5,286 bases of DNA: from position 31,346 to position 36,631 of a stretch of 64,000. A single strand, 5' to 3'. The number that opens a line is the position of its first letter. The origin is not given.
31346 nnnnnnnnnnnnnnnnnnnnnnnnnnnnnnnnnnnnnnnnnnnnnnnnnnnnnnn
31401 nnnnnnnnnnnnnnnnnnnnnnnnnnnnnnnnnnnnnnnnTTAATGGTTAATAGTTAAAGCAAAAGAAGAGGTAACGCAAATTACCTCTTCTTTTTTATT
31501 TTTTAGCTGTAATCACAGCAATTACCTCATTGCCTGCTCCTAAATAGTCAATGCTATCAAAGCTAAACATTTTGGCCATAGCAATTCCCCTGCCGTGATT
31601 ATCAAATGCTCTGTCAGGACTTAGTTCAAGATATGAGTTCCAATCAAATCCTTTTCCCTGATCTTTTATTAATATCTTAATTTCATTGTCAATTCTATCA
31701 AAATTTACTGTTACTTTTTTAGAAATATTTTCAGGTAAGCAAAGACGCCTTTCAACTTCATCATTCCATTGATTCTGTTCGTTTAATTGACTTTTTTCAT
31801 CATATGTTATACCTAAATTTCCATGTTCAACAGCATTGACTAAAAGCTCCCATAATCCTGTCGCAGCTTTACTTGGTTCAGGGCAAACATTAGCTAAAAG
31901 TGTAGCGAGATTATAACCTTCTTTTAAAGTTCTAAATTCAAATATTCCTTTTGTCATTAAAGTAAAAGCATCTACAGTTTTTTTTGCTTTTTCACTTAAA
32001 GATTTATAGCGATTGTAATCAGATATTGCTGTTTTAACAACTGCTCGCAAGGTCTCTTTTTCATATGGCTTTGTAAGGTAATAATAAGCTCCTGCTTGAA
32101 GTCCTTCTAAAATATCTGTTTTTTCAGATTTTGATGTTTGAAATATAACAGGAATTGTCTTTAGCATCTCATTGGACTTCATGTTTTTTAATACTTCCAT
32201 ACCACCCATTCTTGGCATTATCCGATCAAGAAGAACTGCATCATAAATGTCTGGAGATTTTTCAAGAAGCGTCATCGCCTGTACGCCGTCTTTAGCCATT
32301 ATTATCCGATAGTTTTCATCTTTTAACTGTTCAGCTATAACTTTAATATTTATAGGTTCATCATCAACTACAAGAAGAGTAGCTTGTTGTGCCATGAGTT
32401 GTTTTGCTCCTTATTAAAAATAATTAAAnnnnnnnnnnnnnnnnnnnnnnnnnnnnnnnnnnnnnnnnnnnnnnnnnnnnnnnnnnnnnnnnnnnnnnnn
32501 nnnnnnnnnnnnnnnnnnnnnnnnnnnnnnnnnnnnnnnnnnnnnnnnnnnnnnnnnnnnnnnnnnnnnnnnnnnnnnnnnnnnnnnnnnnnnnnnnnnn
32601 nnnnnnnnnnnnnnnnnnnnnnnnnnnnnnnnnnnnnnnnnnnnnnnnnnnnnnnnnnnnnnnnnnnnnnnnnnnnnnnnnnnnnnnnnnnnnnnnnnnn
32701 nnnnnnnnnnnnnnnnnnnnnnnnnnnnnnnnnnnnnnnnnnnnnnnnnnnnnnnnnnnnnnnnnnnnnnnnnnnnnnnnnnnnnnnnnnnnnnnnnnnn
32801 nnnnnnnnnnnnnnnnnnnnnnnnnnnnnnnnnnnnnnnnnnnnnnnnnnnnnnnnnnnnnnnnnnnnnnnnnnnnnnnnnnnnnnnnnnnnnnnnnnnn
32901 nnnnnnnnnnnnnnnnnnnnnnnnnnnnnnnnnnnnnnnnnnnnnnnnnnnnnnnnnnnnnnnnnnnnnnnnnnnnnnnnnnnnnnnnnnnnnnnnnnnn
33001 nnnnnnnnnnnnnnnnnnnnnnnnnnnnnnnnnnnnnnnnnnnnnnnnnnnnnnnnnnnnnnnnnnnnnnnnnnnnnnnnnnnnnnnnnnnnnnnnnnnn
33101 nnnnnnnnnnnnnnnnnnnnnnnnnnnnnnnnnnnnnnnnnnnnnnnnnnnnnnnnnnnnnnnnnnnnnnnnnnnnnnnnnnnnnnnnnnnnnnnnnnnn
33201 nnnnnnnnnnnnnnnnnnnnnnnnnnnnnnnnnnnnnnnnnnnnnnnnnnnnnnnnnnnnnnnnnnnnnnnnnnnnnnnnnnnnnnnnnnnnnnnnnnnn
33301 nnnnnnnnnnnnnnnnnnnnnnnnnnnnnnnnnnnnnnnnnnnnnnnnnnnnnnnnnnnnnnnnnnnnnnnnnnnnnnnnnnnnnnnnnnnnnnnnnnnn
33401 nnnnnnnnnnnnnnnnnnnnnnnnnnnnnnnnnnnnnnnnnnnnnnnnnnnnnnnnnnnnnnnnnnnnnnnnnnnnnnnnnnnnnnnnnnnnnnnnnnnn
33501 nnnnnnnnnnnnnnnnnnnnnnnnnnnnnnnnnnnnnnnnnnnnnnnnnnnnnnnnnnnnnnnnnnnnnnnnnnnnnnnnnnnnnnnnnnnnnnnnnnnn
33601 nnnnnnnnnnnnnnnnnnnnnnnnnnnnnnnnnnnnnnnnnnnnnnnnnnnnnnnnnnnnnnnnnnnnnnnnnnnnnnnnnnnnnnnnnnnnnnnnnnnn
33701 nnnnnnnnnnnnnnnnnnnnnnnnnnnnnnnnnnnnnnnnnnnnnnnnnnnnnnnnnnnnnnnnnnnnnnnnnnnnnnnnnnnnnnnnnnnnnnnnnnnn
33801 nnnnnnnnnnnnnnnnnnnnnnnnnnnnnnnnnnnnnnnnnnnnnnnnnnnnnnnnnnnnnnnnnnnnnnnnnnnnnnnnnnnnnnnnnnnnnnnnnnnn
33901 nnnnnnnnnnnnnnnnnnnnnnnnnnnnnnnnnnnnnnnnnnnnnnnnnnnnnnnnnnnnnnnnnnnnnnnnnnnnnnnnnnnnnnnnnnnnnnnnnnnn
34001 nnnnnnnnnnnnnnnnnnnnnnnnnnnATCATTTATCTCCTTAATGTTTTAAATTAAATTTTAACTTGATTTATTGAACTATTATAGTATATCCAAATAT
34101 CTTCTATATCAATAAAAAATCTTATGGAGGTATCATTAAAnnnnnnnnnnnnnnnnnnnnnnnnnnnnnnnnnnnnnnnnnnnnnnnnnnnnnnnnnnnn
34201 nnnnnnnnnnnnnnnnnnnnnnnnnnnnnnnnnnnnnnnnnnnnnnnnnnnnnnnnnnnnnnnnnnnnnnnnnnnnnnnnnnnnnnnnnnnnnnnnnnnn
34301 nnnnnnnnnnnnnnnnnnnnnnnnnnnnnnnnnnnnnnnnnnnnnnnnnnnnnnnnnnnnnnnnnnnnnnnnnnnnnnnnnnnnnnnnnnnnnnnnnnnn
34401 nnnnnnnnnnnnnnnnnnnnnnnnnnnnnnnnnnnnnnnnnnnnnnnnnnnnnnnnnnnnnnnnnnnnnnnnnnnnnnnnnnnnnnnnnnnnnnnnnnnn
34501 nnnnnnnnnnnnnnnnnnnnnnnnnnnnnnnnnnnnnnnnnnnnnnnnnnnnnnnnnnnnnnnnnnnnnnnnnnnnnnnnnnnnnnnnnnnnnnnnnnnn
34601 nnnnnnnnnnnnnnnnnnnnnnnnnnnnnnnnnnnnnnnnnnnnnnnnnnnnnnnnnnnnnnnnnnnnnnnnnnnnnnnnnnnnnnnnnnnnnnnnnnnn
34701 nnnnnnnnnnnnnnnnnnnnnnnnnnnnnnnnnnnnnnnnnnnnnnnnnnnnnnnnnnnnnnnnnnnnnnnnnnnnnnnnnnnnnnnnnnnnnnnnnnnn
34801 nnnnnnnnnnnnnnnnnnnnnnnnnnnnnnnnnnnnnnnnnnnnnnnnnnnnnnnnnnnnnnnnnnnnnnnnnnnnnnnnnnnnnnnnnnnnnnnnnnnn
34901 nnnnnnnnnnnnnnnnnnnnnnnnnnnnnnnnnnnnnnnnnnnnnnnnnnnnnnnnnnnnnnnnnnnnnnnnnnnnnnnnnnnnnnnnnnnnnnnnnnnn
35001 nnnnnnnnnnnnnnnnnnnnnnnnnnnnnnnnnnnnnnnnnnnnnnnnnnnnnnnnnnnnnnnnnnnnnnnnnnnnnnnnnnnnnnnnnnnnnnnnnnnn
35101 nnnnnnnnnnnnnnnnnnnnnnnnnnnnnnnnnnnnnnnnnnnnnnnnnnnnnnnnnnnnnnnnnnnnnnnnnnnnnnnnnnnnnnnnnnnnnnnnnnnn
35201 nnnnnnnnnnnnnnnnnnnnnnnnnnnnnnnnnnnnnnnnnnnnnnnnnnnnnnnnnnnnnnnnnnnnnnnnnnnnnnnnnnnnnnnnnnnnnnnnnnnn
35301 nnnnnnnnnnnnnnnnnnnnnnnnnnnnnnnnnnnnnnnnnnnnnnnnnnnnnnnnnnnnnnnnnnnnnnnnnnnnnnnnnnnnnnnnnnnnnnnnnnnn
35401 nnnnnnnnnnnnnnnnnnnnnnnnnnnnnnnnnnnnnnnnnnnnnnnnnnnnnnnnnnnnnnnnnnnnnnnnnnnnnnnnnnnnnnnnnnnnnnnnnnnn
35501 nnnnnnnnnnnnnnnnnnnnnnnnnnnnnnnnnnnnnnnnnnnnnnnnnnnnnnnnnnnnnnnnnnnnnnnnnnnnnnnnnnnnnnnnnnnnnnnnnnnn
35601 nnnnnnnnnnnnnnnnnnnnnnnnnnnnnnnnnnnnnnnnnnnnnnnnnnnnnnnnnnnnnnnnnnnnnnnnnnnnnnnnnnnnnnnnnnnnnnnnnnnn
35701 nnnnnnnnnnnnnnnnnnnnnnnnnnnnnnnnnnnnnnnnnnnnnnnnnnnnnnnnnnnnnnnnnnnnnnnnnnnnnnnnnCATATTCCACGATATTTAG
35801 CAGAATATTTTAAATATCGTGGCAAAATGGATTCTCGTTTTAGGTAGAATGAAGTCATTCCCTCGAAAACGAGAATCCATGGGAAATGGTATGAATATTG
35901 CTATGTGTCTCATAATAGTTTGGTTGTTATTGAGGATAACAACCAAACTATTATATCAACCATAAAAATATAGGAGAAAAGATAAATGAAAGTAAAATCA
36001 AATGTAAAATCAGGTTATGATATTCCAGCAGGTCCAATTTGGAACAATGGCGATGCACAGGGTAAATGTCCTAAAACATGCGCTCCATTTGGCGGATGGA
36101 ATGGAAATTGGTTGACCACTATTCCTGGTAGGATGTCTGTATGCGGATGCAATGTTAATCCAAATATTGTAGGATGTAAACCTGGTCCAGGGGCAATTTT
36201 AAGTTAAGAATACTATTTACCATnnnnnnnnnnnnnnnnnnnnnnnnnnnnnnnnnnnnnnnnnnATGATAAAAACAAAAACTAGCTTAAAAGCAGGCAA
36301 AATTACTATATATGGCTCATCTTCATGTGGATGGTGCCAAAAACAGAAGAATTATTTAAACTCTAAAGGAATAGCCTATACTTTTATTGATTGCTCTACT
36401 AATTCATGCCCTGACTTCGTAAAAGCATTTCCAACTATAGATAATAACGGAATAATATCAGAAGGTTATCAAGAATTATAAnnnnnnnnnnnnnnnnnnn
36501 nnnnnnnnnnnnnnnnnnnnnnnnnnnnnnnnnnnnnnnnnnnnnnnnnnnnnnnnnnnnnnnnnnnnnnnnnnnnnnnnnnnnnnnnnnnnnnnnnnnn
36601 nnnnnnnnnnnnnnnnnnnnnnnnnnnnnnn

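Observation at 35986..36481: Three small ORFs share an N-terminal MKVK..K.G motif, including a lectin-like mini-protein and a glutaredoxin-like protein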

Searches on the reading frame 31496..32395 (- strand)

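Call 18: search_protein_families(library=pfam, proteins=[window:31496-32395:-], max_evalue=0.001)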
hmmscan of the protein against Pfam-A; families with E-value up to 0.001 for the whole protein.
window:31496-32395:- (299 aa): 2 families
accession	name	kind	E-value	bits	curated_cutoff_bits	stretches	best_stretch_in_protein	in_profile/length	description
PF00072.30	Response_reg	-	5.8e-26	91.3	30.2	1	8-120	2-110/111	Response regulator receiver domain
PF13581.12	HATPase_c_2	-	1.2e-07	32.2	27.4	1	181-294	36-126/127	Histidine kinase-like ATPase domain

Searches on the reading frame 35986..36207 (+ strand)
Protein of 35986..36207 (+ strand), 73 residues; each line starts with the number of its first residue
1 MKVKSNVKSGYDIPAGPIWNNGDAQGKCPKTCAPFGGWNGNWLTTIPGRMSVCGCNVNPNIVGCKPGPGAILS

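Call 6: search_protein_families(library=pfam, proteins=[window:35986-36207:+], max_evalue=0.01)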
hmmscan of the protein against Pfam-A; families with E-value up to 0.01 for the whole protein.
window:35986-36207:+ (73 aa): 1 family
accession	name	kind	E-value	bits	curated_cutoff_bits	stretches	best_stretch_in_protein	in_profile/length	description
PF12151.13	MVL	-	1.9e-14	53.8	25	1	21-55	1-36/36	Mannan-binding protein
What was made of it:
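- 36016..36207 (+): Mature single-repeat MVL-type lectin domain (63 aa, five Cys) plus stop codon. PF12151, E 1.9e-14 (call 6).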

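Call 7: search_protein_families(library=ncbifam, proteins=[window:35986-36207:+], max_evalue=0.01)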
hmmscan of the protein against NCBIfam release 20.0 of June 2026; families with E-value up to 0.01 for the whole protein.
window:35986-36207:+ (73 aa): 0 families

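Call 9: find_homologous_proteins(query=window:35986-36204:+, max_evalue=0.001)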
Query window:35986-36204:+ (73 aa): 24 proteins with E <= 0.001 among 24 candidates.
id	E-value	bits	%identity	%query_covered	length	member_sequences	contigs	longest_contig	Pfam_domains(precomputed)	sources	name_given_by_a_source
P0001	2.5e-44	166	100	100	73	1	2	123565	PF12151.14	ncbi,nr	ncbi:MAG: mannan-binding lectin [Desulfobacterales bacterium]|nr:mannan-binding lectin [Desulfobacte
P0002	2.0e-35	138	65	70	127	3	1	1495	PF12151.14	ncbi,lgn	-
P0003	2.4e-35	138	72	63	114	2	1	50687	PF12151.14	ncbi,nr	ncbi:MAG: mannan-binding lectin [Desulfovibrionaceae bacterium]|nr:mannan-binding lectin [Desulfovib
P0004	1.9e-34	135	66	68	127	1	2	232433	PF12151.14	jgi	jgi:hypothetical protein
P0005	1.3e-32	129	64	68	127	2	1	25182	PF12151.14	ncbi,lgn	-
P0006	1.4e-31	126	66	71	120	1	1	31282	PF12151.14,PF13539.12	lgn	-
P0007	2.0e-30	122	58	73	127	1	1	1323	PF12151.14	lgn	-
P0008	2.5e-28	115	60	73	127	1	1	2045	PF12151.14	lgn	-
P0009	7.7e-28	114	62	62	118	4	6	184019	PF12151.14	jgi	jgi:hypothetical protein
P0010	1.0e-26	110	55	71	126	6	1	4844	PF12151.14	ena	-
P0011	3.0e-26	109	70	89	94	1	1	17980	PF12151.14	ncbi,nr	ncbi:MAG: mannan-binding lectin [Magnetococcales bacterium]|nr:mannan-binding lectin [Magnetococcale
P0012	5.3e-26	108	81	79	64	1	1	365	PF12151.14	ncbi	-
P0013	1.6e-24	103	71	62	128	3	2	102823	PF12151.14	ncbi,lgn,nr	ncbi:MAG: mannan-binding lectin [Syntrophales bacterium]|nr:mannan-binding lectin [Syntrophales bact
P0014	3.0e-24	102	67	88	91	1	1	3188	PF12151.14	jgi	jgi:hypothetical protein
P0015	9.9e-24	101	52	82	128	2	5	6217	PF12151.14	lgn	-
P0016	2.2e-23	100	66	86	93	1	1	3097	PF12151.14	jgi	jgi:hypothetical protein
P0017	1.3e-21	94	65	86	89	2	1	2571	PF12151.14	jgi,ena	-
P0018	2.0e-21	93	73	77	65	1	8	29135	PF12151.14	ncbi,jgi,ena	-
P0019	8.1e-21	91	73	71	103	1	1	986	PF12151.14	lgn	-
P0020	1.2e-20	91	71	75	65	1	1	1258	PF12151.14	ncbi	-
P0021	1.7e-19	87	76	67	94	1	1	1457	PF12151.14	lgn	-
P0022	1.3e-13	68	60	71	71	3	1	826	PF12151.14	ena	-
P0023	7.4e-13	66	63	66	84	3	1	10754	PF12151.14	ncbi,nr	ncbi:MAG: mannan-binding lectin [Candidatus Parabeggiatoa sp.]|nr:mannan-binding lectin [Candidatus 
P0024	1.1e-12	65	63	66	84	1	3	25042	PF12151.14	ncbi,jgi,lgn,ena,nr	ncbi:MAG TPA: hypothetical protein EYP59_22320 [Thiotrichaceae bacterium]|nr:hypothetical protein [T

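Call 12: find_encoding_contigs(protein=P0018, flank=10000, max_places=6)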
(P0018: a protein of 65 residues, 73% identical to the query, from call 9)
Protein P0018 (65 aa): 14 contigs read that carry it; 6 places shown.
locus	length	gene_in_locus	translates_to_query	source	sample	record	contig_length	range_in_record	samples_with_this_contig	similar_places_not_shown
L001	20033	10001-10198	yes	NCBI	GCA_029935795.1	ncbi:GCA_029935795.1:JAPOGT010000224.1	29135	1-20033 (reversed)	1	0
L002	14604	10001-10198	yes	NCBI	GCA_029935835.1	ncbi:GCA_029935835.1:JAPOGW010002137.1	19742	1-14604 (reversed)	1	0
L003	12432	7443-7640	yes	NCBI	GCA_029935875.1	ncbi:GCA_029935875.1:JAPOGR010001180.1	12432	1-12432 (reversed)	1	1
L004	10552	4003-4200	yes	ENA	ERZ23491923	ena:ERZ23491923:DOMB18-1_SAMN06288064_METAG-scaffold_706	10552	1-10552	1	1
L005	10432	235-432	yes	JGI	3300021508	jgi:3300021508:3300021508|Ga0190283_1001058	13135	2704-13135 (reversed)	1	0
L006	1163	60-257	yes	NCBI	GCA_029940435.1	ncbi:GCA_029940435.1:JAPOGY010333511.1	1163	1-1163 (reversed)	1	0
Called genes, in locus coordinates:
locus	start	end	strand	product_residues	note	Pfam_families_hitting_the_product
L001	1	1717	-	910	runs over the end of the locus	PF13433:Peripla_BP_5, PF13458:Peripla_BP_6, PF01094:ANF_receptor, PF00496:SBP_bac_5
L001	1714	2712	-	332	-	PF01145:Band_7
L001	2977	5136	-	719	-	PF00005:ABC_tran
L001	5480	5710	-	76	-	-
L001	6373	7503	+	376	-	PF05482:Serendipity_A (faint), PF00512:HisKA, PF02518:HATPase_c, PF14501:HATPase_c_5 (weak)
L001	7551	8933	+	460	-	PF00072:Response_reg, PF00158:Sigma54_activat, PF14532:Sigma54_activ_2, PF01078:Mg_chelatase (faint), PF25601:AAA_lid_14, PF02954:HTH_8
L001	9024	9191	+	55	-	-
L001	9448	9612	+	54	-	-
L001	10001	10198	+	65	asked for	PF12151:MVL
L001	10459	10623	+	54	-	-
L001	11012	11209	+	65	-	-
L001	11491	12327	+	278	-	PF00072:Response_reg, PF05128:DUF697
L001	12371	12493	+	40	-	-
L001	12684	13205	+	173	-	PF05128:DUF697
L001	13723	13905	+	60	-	-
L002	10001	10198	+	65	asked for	PF12151:MVL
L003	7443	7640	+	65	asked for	PF12151:MVL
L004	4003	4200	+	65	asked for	PF12151:MVL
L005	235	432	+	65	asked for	PF12151:MVL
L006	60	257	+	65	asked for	PF12151:MVL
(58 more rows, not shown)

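Call 77: search_solved_structures(query=window:35986-36204:+, max_evalue=1, show_alignments=1)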
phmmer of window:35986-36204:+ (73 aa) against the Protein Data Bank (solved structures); distinct sequences matched with E-value up to 1: 3.
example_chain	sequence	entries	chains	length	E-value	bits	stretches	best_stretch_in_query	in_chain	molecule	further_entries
1zhq_A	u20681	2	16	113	1.2e-15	60.5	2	12-56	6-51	mannan-binding lectin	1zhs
8esl_A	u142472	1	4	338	0.099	16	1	15-39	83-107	Choloylglycine hydrolase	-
6jy5_D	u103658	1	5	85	0.67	13.4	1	22-54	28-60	Unidentified carboxysome polypeptide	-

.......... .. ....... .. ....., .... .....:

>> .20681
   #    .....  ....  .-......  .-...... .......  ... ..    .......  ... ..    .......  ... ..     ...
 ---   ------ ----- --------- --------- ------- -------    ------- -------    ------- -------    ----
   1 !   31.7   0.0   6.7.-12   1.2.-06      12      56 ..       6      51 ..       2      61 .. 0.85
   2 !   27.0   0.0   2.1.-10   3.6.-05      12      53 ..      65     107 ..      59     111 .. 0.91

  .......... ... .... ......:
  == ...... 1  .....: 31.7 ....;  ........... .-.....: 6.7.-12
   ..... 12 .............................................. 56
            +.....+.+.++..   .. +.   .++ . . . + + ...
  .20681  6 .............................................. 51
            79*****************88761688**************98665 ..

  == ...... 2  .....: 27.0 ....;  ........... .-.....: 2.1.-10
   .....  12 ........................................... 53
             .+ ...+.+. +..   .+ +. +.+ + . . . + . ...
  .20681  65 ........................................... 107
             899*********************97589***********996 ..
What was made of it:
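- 36016..36207 (+): Matches 1ZHQ, E 1.2e-15 (call 77).
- On MVL / mannan-binding lectin domain (PF12151): Matches 1ZHQ, E 1.2e-15, as one repeat (call 77).
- Checked: It matches one repeat of the solved lectin 1ZHQ (call 77).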

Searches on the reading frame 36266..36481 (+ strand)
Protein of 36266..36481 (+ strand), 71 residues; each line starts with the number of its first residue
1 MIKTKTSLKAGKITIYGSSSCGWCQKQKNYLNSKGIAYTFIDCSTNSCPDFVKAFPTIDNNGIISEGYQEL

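Call 6: search_protein_families(library=pfam, proteins=[window:36266-36481:+], max_evalue=0.01)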
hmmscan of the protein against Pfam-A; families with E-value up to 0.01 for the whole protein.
window:36266-36481:+ (71 aa): 3 families
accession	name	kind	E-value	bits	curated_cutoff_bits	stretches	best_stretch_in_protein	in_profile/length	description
PF00462.30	Glutaredoxin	-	1.8e-07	31.7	22.9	1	13-47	1-35/60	Glutaredoxin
PF14889.11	PBP-Tp47_a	-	0.0075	16.2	25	1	7-70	99-157/164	Penicillin-binding protein Tp47 domain a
PF13417.12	GST_N_3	-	0.0083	16.9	22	1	16-48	2-34/75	Glutathione S-transferase, N-terminal domain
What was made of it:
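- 36299..36481 (+): Glutaredoxin/thioredoxin-fold body with CGWC, plus stop codon. The stop codon abuts the ABC start codon. PF00462 (call 6).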

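Call 7: search_protein_families(library=ncbifam, proteins=[window:36266-36481:+], max_evalue=0.01)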
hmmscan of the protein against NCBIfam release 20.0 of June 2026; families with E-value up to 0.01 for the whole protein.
window:36266-36481:+ (71 aa): 16 families
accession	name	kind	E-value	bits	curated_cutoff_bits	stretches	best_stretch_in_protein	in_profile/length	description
TIGR02196.1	GlrX_YruB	hypoth_equivalog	4.1e-09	36.8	88.55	1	12-47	1-36/74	glutaredoxin-like protein, YruB-family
TIGR02200.1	GlrX_actino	hypoth_equivalog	1.3e-07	31.9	89.5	1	12-54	1-44/77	mycoredoxin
NF041212.1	Uxx_star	subfamily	7e-06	26.2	66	1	13-46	1-34/70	Uxx-star family glutaredoxin-like (seleno)protein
TIGR01617.1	arsC_related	subfamily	1e-05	25.8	75.05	1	13-47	1-35/117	Spx/MgsR family RNA polymerase-binding regulatory protein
TIGR02181.1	GRX_bact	equivalog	1.4e-05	25.2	90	1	13-46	1-34/80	glutaredoxin 3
NF007923.0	PRK10638.1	equivalog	8.2e-05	22.6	129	1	12-45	3-36/83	glutaredoxin 3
NF047338.1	gluta_UXX_star_3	exception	0.00038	20.5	97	1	13-46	1-34/70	UXX-star (seleno)protein family 3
TIGR02194.1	GlrX_NrdH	subfamily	0.00056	20.1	85.75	1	13-47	1-35/72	glutaredoxin-like protein NrdH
NF009885.0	PRK13344.1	equivalog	0.0013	18.6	152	1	13-40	2-29/132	transcriptional regulator Spx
TIGR02190.1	GlrX-dom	hypoth_equivalog_domain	0.0013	18.6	99.3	1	9-41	6-38/79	glutaredoxin-family domain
NF041211.1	gluta_UXX_star_2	equivalog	0.0016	18.4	100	1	13-46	1-34/71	UXX-star (seleno)protein family 2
NF008107.0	PRK10853.1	equivalog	0.0033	17.5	121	1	13-47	3-37/119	ArsC family reductase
NF045501.1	HUGP_GUXX-star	exception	0.0036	16.8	325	1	6-46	160-200/236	HUGP/GUXX-star fusion selenoprotein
NF002459.0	PRK01655.1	subfamily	0.0044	17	123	1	13-40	2-29/132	transcriptional regulator Spx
NF041114.2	gluta_UXX_star_1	equivalog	0.0058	16.8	72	1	13-46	1-34/70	UXX-star selenoprotein family 1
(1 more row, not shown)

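Call 16: find_homologous_proteins(query=window:36266-36478:+, max_evalue=0.001)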
Query window:36266-36478:+ (71 aa): 2 proteins with E <= 0.001 among 2 candidates.
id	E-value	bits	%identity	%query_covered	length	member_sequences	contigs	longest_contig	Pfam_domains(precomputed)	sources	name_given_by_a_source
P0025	5.9e-42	158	100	100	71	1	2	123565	PF00462.31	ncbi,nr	ncbi:MAG: glutaredoxin family protein [Desulfobacterales bacterium]|nr:glutaredoxin family protein [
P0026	6.9e-26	107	67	99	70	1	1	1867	-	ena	-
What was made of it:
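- Tried and rejected: The Grx-like protein found only itself and P0026 (call 16).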

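Call 78: search_solved_structures(query=window:36266-36478:+, max_evalue=0.01, show_alignments=1)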
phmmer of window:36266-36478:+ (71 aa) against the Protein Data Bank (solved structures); distinct sequences matched with E-value up to 0.01: 4.
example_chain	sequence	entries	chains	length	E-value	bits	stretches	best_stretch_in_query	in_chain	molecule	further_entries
5cax_A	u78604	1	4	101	2.5e-05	27.5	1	7-43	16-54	Glutaredoxin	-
3nzn_A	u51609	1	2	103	0.00017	24.9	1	8-41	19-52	Glutaredoxin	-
2klx_A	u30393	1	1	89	0.00019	24.7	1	12-52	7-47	Glutaredoxin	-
2lqo_A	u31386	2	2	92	0.0014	22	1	12-52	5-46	Putative glutaredoxin Rv3198.1/MT3292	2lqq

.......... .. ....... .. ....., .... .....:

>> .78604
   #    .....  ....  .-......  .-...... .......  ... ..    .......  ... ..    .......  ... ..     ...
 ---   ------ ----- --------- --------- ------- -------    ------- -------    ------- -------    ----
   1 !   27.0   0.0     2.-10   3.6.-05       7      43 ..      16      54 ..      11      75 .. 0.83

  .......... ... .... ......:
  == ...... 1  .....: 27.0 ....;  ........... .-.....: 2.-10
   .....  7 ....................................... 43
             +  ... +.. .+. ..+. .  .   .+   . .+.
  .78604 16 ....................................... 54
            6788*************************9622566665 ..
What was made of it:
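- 36299..36481 (+): Matches PDB glutaredoxins 5CAX and 3NZN (call 78).
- On Glutaredoxin / thioredoxin fold: PDB glutaredoxins match (call 78).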
